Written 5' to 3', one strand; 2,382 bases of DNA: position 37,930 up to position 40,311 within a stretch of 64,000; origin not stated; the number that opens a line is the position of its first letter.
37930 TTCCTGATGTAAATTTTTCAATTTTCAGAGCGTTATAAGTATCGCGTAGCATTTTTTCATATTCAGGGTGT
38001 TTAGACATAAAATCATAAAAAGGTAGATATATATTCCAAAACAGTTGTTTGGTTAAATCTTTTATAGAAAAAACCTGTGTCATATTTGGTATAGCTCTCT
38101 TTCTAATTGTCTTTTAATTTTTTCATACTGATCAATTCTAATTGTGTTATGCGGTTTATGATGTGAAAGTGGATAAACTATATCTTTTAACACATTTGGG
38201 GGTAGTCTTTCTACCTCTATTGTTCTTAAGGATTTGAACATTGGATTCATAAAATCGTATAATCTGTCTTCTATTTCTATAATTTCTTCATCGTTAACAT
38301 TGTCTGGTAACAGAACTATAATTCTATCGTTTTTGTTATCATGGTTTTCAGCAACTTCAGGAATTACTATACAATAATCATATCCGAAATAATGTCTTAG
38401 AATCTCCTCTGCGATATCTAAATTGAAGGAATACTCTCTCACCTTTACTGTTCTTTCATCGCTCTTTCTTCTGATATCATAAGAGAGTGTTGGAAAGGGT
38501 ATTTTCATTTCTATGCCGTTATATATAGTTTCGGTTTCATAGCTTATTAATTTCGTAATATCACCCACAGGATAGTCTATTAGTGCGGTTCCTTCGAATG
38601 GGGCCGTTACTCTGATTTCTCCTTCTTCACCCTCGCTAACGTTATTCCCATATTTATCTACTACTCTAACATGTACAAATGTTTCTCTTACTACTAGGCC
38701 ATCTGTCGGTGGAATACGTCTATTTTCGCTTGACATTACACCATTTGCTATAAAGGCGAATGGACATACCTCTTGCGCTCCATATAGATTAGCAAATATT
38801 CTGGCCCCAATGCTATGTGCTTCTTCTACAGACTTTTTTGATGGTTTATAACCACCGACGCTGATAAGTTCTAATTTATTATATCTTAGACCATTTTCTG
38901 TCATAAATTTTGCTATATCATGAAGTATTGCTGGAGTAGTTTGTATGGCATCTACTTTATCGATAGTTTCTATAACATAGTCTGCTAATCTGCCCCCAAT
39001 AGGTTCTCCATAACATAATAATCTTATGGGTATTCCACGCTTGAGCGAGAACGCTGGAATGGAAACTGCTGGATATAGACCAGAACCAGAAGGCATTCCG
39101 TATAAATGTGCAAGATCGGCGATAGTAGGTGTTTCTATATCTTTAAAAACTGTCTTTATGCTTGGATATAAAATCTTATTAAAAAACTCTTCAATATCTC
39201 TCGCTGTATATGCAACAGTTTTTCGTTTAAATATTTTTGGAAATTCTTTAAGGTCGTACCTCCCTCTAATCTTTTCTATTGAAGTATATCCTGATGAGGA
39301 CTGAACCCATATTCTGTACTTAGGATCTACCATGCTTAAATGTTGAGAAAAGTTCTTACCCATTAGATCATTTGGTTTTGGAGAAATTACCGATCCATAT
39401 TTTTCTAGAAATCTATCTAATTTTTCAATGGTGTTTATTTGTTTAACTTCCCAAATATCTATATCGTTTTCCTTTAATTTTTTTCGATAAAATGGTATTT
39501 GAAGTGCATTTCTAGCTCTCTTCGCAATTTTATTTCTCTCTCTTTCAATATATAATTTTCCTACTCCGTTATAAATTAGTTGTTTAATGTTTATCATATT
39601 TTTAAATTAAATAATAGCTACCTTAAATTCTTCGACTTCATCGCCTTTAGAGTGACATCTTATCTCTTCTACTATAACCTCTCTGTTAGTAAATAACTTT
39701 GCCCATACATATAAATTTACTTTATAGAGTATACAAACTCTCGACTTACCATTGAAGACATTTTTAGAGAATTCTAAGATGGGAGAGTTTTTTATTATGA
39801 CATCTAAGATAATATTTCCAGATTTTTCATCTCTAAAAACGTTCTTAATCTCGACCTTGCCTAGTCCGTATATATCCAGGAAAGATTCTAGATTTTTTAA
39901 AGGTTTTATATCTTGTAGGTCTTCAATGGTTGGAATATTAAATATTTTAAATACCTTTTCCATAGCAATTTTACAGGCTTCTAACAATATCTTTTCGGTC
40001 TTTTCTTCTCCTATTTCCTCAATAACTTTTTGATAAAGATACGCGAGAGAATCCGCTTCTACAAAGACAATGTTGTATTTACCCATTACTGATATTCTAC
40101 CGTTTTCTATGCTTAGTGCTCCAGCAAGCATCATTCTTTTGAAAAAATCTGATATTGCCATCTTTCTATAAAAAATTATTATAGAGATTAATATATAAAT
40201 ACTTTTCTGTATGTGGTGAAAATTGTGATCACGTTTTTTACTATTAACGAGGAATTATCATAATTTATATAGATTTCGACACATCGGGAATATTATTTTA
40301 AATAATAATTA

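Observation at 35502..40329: Accessory-looking block between tRNA-Cys and hisS with a V4R-like / PaaK-like adenylating enzyme / SAM-methyltransferase operon, a KaiC-like ATPase and a transglutaminase-like protein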

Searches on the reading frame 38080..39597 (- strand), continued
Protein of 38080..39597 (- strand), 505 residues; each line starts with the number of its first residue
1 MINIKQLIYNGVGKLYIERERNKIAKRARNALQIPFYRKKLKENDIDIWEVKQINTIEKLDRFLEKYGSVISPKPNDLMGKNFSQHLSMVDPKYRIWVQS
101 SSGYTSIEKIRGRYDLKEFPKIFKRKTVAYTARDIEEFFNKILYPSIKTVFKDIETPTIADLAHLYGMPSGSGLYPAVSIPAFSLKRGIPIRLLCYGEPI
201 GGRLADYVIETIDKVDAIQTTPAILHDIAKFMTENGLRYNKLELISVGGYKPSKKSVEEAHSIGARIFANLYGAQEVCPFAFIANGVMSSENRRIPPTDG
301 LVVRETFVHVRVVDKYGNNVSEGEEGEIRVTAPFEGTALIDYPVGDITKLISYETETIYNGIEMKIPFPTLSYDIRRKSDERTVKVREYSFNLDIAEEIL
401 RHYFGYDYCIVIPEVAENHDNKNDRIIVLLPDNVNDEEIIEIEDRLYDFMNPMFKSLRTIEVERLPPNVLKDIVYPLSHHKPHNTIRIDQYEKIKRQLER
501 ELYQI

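Call 67: find_related_loci(query=A1, collection=viral_contigs, flank=10000)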
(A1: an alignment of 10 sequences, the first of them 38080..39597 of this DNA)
Query A1 (505 aa) in viral_contigs; peptide patterns used: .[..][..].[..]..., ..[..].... (x = any residue, [..] = any of these).
92 stretches matched a pattern, but none encodes a relative of the query by tblastn (E <= 1e-3).

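Call 74: search_protein_families(library=pfam, proteins=[L096:3043-4674:+, L096:673-2094:+], max_evalue=0.01)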
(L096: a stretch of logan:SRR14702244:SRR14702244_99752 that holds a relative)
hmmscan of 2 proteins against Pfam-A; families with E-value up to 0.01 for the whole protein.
L096:3043-4674:+ (543 aa): 1 family
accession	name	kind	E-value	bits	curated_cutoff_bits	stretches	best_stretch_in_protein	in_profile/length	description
PF16828.10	GAGBD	-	0.0036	18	27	0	16-59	72-113/152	GAG-binding domain on surface antigen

L096:673-2094:+ (473 aa): 1 family
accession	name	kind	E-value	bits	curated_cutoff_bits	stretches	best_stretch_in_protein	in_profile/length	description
PF00501.34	AMP-binding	-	4.1e-10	39.5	29.9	1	188-319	242-377/384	AMP-binding enzyme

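Call 97: search_dna_similar(query=window:38080-39597:-, collection=plasmids, mode=protein, max_evalue=0.001, max_rows=8)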
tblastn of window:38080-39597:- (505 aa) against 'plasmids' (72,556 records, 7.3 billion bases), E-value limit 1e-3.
No match.

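Call 98: search_dna_similar(query=window:38080-39597:-, collection=phages, mode=protein, max_evalue=0.001, max_rows=8)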
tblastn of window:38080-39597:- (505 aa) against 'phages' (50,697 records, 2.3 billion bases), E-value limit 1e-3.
No match.
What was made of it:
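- The ANL gene is not found in viral contigs, phage records or plasmid records (calls 67, 97, 98).
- Tried and rejected: Searches for the ANL gene in viral contigs, phage records and plasmid records found nothing (calls 67, 97, 98).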

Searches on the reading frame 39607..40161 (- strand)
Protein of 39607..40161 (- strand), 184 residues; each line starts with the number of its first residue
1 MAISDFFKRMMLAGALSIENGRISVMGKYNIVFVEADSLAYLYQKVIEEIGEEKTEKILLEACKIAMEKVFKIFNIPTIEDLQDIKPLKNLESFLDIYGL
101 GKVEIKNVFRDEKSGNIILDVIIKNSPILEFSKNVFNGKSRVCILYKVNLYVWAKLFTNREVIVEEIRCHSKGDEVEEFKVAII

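Call 6: search_protein_families(library=pfam, proteins=[window:39607-40161:-], max_evalue=0.1)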
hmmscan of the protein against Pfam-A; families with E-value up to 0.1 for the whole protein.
window:39607-40161:- (184 aa): 2 families
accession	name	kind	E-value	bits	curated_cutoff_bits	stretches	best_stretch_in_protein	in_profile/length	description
PF02830.23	V4R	-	0.0016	19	31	1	142-181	21-60/62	V4R domain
PF06505.16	XylR_N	-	0.033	14.4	23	1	16-60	8-51/101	Activator of aromatic catabolism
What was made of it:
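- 39607..40161 (-): 184-aa stand-alone V4R-domain protein, the first gene of the minus-strand operon, 9 nt upstream of ANL. C143, E166 and C169 are invariant. The third Cys of the family is Glu here. Pfam V4R 19 bits here (call 6).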

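Call 7: search_protein_families(library=ncbifam, proteins=[window:39607-40161:-], max_evalue=0.1)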
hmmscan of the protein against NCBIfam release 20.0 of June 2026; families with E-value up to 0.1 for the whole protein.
window:39607-40161:- (184 aa): 0 families

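Call 49: search_protein_families(library=padloc, proteins=[window:39607-40161:-], max_evalue=0.01)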
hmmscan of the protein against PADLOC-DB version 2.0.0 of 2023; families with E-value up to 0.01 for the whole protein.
window:39607-40161:- (184 aa): 0 families

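Call 50: search_protein_families(library=phrogs, proteins=[window:39607-40161:-], max_evalue=0.01)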
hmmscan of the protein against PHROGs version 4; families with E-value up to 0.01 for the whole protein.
window:39607-40161:- (184 aa): 0 families

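Call 54: search_solved_structures(query=A2, max_evalue=10, show_alignments=2)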
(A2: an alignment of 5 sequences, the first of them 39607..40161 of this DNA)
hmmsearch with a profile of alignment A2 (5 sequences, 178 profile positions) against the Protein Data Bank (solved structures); distinct sequences matched with E-value up to 10: 1.
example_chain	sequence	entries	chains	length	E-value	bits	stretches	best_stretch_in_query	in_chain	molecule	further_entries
2osd_A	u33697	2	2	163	1.3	12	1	63-175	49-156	Hypothetical protein MJ1460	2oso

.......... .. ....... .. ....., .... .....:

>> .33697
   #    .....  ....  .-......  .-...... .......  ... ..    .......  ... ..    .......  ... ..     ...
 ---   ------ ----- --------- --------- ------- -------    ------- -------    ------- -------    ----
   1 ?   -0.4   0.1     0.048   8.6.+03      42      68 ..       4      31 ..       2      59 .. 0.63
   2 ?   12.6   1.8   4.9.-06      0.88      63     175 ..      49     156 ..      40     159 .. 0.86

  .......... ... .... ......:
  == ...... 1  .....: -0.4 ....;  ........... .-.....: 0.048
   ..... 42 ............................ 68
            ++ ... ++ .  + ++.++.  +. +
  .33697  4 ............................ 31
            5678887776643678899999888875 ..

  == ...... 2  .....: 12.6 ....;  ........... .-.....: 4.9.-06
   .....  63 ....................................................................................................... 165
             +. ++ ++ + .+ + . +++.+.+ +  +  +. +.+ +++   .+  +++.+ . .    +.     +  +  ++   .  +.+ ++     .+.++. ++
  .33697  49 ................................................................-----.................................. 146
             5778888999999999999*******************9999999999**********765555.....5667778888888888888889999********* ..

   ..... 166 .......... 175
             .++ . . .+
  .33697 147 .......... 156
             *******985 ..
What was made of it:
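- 39607..40161 (-): Weak PDB hit to the V4R protein MJ1460 (call 54).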

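Call 86: find_homologous_proteins(query=A2, max_evalue=0.001)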
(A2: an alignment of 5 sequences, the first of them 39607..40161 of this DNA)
Query A2 (5 sequences) (184 aa, profile of the alignment): 17 proteins with E <= 0.001 among 5327 candidates.
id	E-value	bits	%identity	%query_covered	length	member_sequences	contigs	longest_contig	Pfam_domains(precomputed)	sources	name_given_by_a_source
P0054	2.9e-91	322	37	99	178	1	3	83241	PF02830.24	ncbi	ncbi:MAG: hypothetical protein QXQ69_00580 [Candidatus Aenigmatarchaeota archaeon]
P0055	3.0e-84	299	34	99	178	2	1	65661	PF02830.24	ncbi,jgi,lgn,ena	-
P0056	3.9e-82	292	39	99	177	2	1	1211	PF02830.24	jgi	jgi:hypothetical protein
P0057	2.3e-75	270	99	100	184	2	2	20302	-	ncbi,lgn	ncbi:MAG: hypothetical protein QXS69_01725 [Candidatus Aenigmatarchaeota archaeon]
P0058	6.2e-73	262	34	99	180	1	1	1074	PF02830.24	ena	-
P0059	1.4e-69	251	31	85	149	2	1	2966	-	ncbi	ncbi:MAG: hypothetical protein QW321_02445, partial [Candidatus Aenigmatarchaeota archaeon]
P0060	1.6e-68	248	32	99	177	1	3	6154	PF02830.24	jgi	jgi:predicted hydrocarbon binding protein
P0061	4.3e-68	247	33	99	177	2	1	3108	PF02830.24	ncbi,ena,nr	ncbi:MAG TPA: hypothetical protein ENF38_00290 [Candidatus Aenigmarchaeota archaeon]|nr:hypothetical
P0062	1.8e-67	245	38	99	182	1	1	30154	-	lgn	-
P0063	2.1e-67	244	39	92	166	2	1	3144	PF02830.24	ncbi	ncbi:MAG: V4R domain-containing protein, partial [Candidatus Aenigmatarchaeota archaeon]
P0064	4.4e-61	224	39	94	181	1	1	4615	PF02830.24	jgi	-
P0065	1.4e-51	193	34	99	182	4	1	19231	-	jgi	jgi:predicted hydrocarbon binding protein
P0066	3.1e-51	192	32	98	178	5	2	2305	PF02830.24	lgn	-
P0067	1.7e-50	189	33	94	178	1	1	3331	PF02830.24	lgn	-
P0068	3.7e-49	185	32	98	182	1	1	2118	PF02830.24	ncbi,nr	ncbi:MAG: hypothetical protein N3A69_10720 [Leptospiraceae bacterium]|nr:hypothetical protein [Lepto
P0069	1.6e-47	180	35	94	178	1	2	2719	PF02830.24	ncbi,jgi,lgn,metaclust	jgi:predicted hydrocarbon binding protein|metaclust:\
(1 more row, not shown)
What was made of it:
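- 39607..40161 (-): 17 family clusters, most with PF02830 (call 86).
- On V4R domain (PF02830): Most of the 17 family clusters carry a precomputed PF02830 hit (call 86).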

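Call 87: find_encoding_contigs(protein=P0062, flank=10000, max_places=2)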
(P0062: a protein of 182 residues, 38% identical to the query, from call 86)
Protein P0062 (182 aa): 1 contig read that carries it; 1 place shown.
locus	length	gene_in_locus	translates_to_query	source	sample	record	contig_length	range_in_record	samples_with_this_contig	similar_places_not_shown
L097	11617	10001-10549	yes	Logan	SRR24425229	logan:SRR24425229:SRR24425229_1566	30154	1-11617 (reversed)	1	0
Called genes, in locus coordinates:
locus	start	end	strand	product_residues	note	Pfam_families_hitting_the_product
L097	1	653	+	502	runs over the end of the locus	PF00437:T2SSE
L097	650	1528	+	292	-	PF00482:T2SSF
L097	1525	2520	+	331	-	PF00482:T2SSF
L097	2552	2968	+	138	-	-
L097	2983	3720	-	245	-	-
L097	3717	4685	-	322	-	-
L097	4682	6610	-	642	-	PF11824:DUF3344 (weak)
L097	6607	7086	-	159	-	-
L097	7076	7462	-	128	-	-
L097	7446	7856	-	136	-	-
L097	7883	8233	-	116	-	-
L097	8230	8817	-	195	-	PF05763:DUF835 (weak), PF24336:DUF7504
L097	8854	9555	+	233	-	PF13481:AAA_25 (weak), PF06745:ATPase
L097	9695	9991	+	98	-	-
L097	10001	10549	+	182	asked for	-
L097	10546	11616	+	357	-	?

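Call 88: find_encoding_contigs(protein=P0065, flank=10000, max_places=2)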
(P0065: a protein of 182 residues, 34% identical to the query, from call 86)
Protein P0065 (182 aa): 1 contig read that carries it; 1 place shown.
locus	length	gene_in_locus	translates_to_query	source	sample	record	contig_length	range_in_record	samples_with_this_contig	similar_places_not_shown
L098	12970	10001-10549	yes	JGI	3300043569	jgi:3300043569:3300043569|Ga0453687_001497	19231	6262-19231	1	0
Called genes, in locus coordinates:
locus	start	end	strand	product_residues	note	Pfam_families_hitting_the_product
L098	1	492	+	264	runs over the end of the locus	PF09754:PAC2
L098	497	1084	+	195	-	PF00318:Ribosomal_S2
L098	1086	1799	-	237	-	PF06745:ATPase, PF13481:AAA_25 (weak), PF23442:DUF7125 (weak), PF07088:GvpD_P-loop (weak)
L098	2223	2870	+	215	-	PF00702:Hydrolase, PF12710:HAD, PF13419:HAD_2, PF13242:Hydrolase_like (weak)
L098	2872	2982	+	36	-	-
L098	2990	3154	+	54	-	PF03911:Sec61_beta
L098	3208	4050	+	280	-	PF01261:AP_endonuc_2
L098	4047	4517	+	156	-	-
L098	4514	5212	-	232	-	PF01694:Rhomboid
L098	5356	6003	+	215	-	-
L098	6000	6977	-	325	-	-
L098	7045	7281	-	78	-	-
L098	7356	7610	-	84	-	-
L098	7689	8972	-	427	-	PF02403:Seryl_tRNA_N, PF00587:tRNA-synt_2b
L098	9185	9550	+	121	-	-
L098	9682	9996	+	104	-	-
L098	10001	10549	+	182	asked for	-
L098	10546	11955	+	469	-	PF00501:AMP-binding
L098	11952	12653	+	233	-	PF01209:Ubie_methyltran, PF13679:Methyltransf_32 (weak), PF07021:MetW, PF13489:Methyltransf_23, PF13847:Methyltransf_31, PF08241:Methyltransf_11, PF08242:Methyltransf_12, PF13649:Methyltransf_25, +2 more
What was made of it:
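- KaiC-wHTH-V4R-ANL in L097, and wHTH-V4R-ANL-MT in L098 (calls 87, 88).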
